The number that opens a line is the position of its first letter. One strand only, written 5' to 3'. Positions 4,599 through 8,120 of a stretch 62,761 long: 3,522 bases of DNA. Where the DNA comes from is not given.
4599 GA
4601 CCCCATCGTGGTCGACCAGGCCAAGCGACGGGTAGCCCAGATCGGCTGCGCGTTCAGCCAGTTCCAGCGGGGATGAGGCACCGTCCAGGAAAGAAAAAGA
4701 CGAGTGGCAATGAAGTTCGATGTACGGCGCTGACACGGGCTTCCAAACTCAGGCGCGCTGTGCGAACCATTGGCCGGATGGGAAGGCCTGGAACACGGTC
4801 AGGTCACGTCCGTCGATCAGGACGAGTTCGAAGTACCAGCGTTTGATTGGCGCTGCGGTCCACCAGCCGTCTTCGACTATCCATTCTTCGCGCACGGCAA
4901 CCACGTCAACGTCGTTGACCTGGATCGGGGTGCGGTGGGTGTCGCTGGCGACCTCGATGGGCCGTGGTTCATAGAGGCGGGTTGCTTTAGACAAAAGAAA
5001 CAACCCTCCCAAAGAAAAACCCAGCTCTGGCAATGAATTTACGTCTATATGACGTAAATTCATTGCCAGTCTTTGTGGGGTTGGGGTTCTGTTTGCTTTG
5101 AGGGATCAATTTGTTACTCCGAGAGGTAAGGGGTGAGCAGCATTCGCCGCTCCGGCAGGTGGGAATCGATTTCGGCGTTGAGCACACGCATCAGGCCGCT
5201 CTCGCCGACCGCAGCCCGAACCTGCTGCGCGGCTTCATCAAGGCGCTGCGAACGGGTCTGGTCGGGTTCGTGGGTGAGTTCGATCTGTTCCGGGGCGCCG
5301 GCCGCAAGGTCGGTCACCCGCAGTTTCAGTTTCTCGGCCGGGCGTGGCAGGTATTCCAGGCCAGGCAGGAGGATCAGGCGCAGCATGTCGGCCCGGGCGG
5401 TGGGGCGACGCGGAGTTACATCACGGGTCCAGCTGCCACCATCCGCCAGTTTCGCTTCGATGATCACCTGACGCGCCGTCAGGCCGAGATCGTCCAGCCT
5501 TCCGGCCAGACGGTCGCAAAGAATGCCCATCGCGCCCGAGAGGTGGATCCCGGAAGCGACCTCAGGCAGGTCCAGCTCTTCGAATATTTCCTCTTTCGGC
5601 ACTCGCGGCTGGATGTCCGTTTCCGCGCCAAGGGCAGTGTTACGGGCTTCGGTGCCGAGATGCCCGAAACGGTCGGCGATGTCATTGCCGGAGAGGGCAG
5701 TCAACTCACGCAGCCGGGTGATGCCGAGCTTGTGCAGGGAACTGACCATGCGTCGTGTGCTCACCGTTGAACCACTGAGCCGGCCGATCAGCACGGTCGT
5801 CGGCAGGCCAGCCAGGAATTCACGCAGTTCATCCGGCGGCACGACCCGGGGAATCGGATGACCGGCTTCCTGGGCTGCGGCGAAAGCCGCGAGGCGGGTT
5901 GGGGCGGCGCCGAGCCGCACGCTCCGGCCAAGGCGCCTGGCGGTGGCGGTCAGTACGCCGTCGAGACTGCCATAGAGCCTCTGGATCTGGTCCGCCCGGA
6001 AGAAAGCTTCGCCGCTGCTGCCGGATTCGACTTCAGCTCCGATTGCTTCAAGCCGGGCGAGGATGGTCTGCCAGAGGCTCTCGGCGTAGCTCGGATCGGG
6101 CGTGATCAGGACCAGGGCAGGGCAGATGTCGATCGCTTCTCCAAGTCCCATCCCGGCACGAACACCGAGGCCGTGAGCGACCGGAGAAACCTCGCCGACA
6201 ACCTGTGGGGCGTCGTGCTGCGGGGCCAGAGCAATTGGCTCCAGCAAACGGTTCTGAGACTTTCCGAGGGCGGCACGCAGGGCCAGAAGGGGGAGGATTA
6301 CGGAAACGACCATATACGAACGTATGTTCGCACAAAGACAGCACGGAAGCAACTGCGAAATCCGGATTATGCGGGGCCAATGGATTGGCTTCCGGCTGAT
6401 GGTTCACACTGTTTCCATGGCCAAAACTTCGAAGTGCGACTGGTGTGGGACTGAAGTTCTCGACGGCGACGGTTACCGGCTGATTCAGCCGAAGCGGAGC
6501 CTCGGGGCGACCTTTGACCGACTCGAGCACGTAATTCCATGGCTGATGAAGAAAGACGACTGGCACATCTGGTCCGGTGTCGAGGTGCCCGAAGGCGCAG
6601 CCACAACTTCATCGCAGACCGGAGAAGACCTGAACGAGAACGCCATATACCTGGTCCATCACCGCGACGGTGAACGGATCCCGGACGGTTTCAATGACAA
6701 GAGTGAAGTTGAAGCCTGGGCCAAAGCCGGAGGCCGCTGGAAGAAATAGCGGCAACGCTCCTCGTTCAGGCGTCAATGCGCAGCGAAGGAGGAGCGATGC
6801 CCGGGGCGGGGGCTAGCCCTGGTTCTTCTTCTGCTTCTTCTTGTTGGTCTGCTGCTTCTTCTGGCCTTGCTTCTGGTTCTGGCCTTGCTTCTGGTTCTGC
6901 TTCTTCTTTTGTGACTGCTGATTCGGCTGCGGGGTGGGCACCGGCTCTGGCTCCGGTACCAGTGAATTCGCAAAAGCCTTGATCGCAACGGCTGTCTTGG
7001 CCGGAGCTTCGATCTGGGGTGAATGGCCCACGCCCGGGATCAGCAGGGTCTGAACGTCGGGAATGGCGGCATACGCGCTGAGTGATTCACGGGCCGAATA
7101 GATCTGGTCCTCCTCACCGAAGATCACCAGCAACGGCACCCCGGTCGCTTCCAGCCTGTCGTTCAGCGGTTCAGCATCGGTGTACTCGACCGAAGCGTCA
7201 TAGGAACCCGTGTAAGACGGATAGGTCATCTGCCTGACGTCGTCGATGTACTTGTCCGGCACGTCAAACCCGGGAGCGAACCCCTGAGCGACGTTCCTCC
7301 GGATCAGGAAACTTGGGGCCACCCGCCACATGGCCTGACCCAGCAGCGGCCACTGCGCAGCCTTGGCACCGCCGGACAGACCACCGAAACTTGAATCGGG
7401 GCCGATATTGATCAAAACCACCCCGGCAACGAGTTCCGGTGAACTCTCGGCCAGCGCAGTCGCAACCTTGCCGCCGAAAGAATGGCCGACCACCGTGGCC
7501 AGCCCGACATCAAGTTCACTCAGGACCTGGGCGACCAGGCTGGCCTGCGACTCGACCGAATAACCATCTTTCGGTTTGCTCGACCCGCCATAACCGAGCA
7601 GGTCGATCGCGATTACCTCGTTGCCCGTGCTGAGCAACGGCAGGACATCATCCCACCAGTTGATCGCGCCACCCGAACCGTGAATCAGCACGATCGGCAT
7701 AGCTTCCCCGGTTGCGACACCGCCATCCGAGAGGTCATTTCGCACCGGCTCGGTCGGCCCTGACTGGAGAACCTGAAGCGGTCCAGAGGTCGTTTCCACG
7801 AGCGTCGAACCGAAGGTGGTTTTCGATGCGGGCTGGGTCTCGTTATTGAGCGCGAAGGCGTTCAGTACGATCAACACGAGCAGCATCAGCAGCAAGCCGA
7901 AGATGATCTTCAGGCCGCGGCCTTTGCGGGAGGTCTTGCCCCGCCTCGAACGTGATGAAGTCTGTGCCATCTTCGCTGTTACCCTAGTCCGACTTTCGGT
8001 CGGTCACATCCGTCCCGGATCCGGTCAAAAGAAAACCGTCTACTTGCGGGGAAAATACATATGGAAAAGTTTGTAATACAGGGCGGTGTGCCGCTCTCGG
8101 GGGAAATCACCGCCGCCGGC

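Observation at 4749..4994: Mutasome cassette without imuA: an uncharacterised 81-aa Trp-rich ORF sits between imuB and dnaE2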

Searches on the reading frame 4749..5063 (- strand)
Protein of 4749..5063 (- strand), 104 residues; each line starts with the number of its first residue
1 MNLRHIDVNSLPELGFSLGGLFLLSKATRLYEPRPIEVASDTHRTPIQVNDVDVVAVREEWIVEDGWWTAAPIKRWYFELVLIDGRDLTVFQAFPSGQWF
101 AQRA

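Call 3: search_protein_families(library=pfam, proteins=[window:4749-5063:-], max_evalue=0.1)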
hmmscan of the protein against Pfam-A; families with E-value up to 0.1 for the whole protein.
window:4749-5063:- (104 aa): 0 families

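Call 4: search_protein_families(library=ncbifam, proteins=[window:4749-5063:-], max_evalue=0.1)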
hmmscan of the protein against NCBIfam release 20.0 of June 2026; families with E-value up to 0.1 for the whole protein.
window:4749-5063:- (104 aa): 0 families

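Call 5: find_homologous_proteins(query=window:4749-5063:-, max_evalue=0.001)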
Query window:4749-5063:- (104 aa): 42 proteins with E <= 0.001 among 45 candidates.
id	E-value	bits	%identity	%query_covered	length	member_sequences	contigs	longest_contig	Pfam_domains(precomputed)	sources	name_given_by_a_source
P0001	3.4e-45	170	91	78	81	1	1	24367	-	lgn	-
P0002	2.4e-43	164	85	83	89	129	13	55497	-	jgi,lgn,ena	-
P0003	1.4e-40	156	83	77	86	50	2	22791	-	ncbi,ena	-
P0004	5.7e-40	154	88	74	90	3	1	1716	-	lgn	-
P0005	8.9e-39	150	86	74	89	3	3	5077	-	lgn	-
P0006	1.4e-38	149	81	77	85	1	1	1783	-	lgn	-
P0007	1.6e-38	149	79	79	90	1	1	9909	-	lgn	-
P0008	2.4e-38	148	78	78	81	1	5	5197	-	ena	-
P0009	3.3e-38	148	80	77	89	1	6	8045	-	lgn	-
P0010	8.0e-38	147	79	77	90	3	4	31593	-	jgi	-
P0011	1.1e-37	146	76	77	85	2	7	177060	-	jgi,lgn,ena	jgi:hypothetical protein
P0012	1.4e-37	146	79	74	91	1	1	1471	-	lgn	-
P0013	1.5e-37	146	78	78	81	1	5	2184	-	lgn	-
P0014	2.3e-37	145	76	77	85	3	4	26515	-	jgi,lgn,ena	-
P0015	2.7e-37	145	79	77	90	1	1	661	-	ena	-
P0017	3.8e-37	145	77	78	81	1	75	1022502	-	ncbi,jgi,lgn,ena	-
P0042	3.2e-19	87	56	78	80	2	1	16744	-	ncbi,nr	ncbi:MAG: hypothetical protein JSS97_04545 [Actinobacteria bacterium]|nr:hypothetical protein [Actin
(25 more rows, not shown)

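Call 6: search_solved_structures(query=window:4749-5063:-, max_evalue=10, show_alignments=3)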
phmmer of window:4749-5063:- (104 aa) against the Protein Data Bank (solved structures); distinct sequences matched with E-value up to 10: 6.
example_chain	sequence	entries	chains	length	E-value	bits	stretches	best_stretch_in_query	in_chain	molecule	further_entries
4v37_A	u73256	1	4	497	1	12.7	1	4-73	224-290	BETAINE ALDEHYDE DEHYDROGENASE, CHLOROPLASTIC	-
4pev_A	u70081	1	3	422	1.3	12.4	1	13-75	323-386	Membrane lipoprotein family protein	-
4a0m_A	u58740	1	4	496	1.3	12.3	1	4-73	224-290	BETAINE ALDEHYDE DEHYDROGENASE, CHLOROPLASTIC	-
4v3f_A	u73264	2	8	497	1.3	12.3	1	4-73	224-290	BETAINE ALDEHYDE DEHYDROGENASE, CHLOROPLASTIC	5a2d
7cnr_A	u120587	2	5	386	1.4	12.3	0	61-94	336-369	DUF521 domain-containing protein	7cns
9n5u_B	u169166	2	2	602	1.4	12.2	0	58-84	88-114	NfnB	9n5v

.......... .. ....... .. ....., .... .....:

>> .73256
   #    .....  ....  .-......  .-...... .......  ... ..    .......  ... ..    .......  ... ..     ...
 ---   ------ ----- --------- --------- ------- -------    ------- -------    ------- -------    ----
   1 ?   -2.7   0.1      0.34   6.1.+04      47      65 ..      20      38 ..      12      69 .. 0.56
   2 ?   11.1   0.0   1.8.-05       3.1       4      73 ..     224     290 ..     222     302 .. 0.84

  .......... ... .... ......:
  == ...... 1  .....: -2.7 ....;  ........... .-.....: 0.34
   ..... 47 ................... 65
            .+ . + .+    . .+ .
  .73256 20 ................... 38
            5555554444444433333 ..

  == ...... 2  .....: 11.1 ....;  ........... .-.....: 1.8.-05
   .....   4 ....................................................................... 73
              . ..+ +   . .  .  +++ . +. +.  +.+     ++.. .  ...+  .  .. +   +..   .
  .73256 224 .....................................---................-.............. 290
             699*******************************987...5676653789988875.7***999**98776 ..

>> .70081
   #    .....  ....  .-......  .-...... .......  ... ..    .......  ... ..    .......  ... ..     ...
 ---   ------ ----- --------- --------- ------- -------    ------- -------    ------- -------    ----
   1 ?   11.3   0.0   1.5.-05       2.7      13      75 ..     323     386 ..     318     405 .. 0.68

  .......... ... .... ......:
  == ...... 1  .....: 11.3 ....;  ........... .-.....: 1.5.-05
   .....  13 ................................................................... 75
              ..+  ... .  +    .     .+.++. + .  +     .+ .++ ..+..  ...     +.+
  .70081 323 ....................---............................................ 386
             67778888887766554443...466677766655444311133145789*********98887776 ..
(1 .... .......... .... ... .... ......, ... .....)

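Call 9: find_encoding_contigs(protein=P0042, flank=8000, max_places=3)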
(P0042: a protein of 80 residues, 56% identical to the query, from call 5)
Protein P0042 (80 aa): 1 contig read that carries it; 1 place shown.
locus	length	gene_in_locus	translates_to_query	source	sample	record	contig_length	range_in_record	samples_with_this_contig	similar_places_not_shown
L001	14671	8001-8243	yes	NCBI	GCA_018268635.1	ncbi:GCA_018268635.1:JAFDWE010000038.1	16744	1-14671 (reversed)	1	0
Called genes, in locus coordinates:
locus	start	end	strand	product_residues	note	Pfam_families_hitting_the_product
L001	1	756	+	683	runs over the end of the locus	PF00989:PAS, PF00989:PAS, PF08448:PAS_4, PF08447:PAS_3, PF13426:PAS_9, PF01590:GAF, PF13185:GAF_2, PF07228:SpoIIE, +3 more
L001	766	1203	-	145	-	PF13581:HATPase_c_2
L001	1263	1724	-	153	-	PF13411:MerR_1, PF00376:MerR, PF09278:MerR-DNA-bind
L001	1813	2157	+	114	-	PF17648:Luciferase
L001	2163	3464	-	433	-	PF05977:MFS_3, PF07690:MFS_1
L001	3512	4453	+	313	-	PF08240:ADH_N, PF00107:ADH_zinc_N, PF13602:ADH_zinc_N_2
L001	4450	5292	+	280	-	PF00106:adh_short, PF13561:adh_short_C2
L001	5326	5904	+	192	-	PF19502:DUF6036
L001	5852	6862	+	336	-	-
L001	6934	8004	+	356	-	-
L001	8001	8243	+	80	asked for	-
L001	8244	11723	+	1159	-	PF02811:PHP, PF07733:DNA_pol3_alpha, PF17657:DNA_pol3_finger, PF14579:HHH_6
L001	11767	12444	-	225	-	PF00440:TetR_N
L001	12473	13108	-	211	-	PF00440:TetR_N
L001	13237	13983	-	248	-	PF00378:ECH_1, PF16113:ECH_2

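Call 11: find_encoding_contigs(protein=P0017, flank=8000, max_places=3)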
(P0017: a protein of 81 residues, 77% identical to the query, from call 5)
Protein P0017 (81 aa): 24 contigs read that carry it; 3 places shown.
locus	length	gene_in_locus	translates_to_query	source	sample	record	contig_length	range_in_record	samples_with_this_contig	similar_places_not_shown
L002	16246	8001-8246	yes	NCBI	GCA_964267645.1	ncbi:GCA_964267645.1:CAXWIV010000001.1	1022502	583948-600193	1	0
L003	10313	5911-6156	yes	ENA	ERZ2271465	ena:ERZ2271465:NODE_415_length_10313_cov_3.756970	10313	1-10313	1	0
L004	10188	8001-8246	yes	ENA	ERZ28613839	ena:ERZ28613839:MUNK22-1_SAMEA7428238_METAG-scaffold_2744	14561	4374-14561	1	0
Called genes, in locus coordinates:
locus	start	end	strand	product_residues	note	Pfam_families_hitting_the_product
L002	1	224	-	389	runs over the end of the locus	PF00155:Aminotran_1_2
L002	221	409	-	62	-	-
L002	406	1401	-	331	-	PF04055:Radical_SAM, PF06968:BATS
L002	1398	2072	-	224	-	PF01656:CbiA, PF07755:DUF1611 (faint), PF13500:AAA_26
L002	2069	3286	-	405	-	PF00202:Aminotran_3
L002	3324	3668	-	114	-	-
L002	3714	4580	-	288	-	PF00528:BPD_transp_1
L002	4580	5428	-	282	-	PF00528:BPD_transp_1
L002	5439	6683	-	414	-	PF01547:SBP_bac_1, PF13416:SBP_bac_8, PF13343:SBP_bac_6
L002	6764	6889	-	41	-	-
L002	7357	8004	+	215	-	-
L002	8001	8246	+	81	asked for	-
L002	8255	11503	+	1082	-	PF02811:PHP, PF07733:DNA_pol3_alpha, PF17657:DNA_pol3_finger, PF14579:HHH_6, PF01336:tRNA_anti-codon (weak)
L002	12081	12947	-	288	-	-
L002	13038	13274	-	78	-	-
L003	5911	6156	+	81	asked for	-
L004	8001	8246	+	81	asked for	-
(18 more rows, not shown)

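Call 23: find_encoding_contigs(protein=P0001, flank=6000, max_places=2)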
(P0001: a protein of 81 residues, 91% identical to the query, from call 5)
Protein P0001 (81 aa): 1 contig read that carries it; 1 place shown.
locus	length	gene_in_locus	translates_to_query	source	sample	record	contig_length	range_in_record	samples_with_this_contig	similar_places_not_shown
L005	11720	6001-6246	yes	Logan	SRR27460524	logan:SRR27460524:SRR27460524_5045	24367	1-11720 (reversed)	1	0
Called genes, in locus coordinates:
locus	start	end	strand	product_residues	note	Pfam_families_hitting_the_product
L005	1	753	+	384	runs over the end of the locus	PF00155:Aminotran_1_2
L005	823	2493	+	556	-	PF00750:tRNA-synt_1d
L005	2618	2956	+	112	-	PF01022:HTH_5, PF12840:HTH_20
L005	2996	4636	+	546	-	PF00916:Sulfate_transp, PF01740:STAS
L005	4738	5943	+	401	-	PF00817:IMS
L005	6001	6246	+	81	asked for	-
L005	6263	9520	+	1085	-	PF02811:PHP, PF07733:DNA_pol3_alpha, PF17657:DNA_pol3_finger, PF14579:HHH_6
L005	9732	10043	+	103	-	-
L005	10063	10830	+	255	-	PF01510:Amidase_2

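Call 24: find_encoding_contigs(protein=P0002, flank=6000, max_places=3)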
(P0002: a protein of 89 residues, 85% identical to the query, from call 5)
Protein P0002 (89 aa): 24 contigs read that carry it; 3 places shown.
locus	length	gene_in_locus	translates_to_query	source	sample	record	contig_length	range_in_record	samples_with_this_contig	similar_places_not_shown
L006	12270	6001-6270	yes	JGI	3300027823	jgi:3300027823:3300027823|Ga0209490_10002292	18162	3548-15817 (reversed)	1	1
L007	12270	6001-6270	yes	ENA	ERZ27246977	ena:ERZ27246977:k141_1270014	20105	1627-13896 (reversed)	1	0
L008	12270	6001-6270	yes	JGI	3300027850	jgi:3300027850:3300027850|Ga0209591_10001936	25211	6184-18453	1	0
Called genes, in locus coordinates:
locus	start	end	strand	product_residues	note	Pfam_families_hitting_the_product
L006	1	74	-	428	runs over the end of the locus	PF00815:Histidinol_dh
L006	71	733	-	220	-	PF01634:HisG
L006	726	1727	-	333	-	PF13393:tRNA-synt_His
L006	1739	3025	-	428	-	PF00275:EPSP_synthase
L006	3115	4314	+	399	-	-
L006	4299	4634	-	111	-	-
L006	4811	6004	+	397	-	PF00817:IMS, PF11799:IMS_C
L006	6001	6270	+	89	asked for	-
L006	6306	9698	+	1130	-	PF02811:PHP, PF07733:DNA_pol3_alpha, PF17657:DNA_pol3_finger, PF14579:HHH_6, PF01336:tRNA_anti-codon (weak)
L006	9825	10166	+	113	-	-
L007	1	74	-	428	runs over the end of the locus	PF00815:Histidinol_dh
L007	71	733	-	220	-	PF01634:HisG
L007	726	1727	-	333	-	PF13393:tRNA-synt_His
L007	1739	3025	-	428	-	PF00275:EPSP_synthase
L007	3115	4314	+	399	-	-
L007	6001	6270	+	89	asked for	-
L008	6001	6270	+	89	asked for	-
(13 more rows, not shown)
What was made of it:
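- On Split-ImuB mutasome: DnaE2X-iPolY-ImuB-C-RecA (= imuY-imuB-C-dnaE2): Relatives: calls 9, 11, 23, 24.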

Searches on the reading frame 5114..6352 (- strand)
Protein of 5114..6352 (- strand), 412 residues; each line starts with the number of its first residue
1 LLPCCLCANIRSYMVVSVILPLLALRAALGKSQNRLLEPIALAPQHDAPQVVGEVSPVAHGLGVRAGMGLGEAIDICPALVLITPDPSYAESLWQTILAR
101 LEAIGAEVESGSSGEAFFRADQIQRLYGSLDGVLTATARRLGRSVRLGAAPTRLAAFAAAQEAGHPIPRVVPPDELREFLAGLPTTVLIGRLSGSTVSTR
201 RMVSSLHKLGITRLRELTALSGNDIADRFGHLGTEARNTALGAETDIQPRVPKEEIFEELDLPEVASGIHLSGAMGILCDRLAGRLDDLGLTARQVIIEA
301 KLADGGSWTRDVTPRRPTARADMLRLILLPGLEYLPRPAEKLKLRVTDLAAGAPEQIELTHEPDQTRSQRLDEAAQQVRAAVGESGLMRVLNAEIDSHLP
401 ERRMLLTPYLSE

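Call 3: search_protein_families(library=pfam, proteins=[window:5114-6352:-], max_evalue=0.1)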
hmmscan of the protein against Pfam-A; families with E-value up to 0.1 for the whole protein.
window:5114-6352:- (412 aa): 2 families
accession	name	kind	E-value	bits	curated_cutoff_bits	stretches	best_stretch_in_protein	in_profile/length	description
PF00817.25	IMS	-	1.2e-11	45.2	23.2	1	38-158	21-145/148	impB/mucB/samB family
PF11799.13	IMS_C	-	5e-08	33.8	20.7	1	273-359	22-109/109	impB/mucB/samB family C-terminal domain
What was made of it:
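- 5114..6313 (-): imuB-like gene: a catalytically inactive Y-family polymerase (iPolY / 'ImuY'), 399 aa, lacking the ImuB-C domain. Pfam IMS + IMS_C (call 3).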

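Call 4: search_protein_families(library=ncbifam, proteins=[window:5114-6352:-], max_evalue=0.1)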
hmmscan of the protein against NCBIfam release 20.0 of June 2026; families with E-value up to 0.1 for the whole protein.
window:5114-6352:- (412 aa): 9 families
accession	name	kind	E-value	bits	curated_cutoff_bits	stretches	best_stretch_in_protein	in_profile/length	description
NF003015.0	PRK03858.1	subfamily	7.7e-18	64.7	367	1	54-390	43-383/399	DNA polymerase IV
NF002751.0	PRK02794.1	equivalog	1.8e-17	63.4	371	1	51-387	74-412/425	DNA polymerase IV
NF002848.0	PRK03103.1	subfamily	1.3e-12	47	381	1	51-390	43-389/410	DNA polymerase IV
NF002882.0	PRK03348.1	equivalog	4.9e-12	45.4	389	1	51-326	42-319/461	DNA polymerase IV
NF002677.0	PRK02406.1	equivalog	1.5e-10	40.7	256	1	38-324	31-317/357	DNA polymerase IV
NF002492.0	PRK01810.1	equivalog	1e-05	24.5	399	1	52-317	50-315/412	DNA polymerase IV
NF002883.0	PRK03352.1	equivalog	0.0002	20.7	330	1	49-231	44-218/347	DNA polymerase IV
NF002292.0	PRK01216.1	equivalog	0.0086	15.1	339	1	59-230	50-218/351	DNA polymerase IV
NF010731.0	PRK14133.1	equivalog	0.058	12.6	362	1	51-240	40-223/352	DNA polymerase IV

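Call 14: search_solved_structures(query=window:5114-6313:-, max_evalue=0.001)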
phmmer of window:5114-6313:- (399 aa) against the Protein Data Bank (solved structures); distinct sequences matched with E-value up to 0.001: 7.
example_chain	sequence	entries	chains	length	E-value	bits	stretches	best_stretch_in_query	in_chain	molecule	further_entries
1im4_A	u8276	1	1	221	0.00026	24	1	43-212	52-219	DBH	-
1k1q_A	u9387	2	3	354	0.00049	23.1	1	43-213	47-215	DBH protein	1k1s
3bq0_A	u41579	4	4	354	0.0005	23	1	43-213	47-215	DNA polymerase IV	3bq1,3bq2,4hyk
4f4y_A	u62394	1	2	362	0.00052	23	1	43-213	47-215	DNA polymerase IV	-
4nlg_A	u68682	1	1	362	0.00054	22.9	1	43-213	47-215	DNA polymerase IV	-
4f4w_A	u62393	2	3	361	0.00055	22.9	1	43-213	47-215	DNA polymerase IV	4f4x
4f50_A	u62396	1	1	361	0.00055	22.9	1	43-213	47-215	DNA polymerase IV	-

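Call 28: search_dna_similar(query=window:5114-6313:-, collection=plasmids, mode=protein, max_rows=25, rows=spread)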
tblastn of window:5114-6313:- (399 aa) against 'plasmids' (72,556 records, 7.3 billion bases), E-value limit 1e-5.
No match.
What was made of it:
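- Tried and rejected: tblastn of the imuB-like protein against plasmids found no match (call 28).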

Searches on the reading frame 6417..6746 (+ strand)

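Call 62: search_protein_families(library=pfam, proteins=[window:6417-6746:+], max_evalue=1)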
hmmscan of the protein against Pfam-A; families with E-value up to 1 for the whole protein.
seq(110 aa): 1 family
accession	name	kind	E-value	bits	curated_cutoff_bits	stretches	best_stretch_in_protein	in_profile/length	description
PF13240.11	Zn_Ribbon_1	-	0.06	13.6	25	1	6-18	1-13/23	zinc-ribbon domain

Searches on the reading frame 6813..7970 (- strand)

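Call 3: search_protein_families(library=pfam, proteins=[window:6813-7970:-], max_evalue=0.1)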
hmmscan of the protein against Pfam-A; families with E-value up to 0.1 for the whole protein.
window:6813-7970:- (385 aa): 10 families
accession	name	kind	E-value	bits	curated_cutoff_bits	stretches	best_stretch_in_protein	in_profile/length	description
PF00561.26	Abhydrolase_1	-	5.8e-30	105.2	25.8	1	92-323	2-245/245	alpha/beta hydrolase fold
PF12697.13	Abhydrolase_6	-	7.5e-25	89.3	26.3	1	93-327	1-215/217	Alpha/beta hydrolase family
PF12146.15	Hydrolase_4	-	2.8e-12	46.9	27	1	93-321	7-237/239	Serine aminopeptidase, S33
PF03096.20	Ndr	-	5e-06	25.9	23.3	1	138-334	81-276/283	Ndr family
PF12695.13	Abhydrolase_5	-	0.00068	19.9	27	0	158-192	59-92/164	Alpha/beta hydrolase family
PF20408.4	Abhydrolase_11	-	0.0055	16.9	27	0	146-186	68-104/193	Alpha/beta hydrolase domain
PF12740.14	PETase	-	0.025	14.4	28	0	102-187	69-156/263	PET hydrolase-like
PF07819.20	PGAP1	-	0.03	14.5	24.3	0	159-183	94-121/233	PGAP1-like alpha/beta domain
PF00975.26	Thioesterase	-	0.057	14.1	26.4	1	92-175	2-85/226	Thioesterase domain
PF01738.24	DLH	-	0.067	13.2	21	0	149-185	90-125/217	Dienelactone hydrolase family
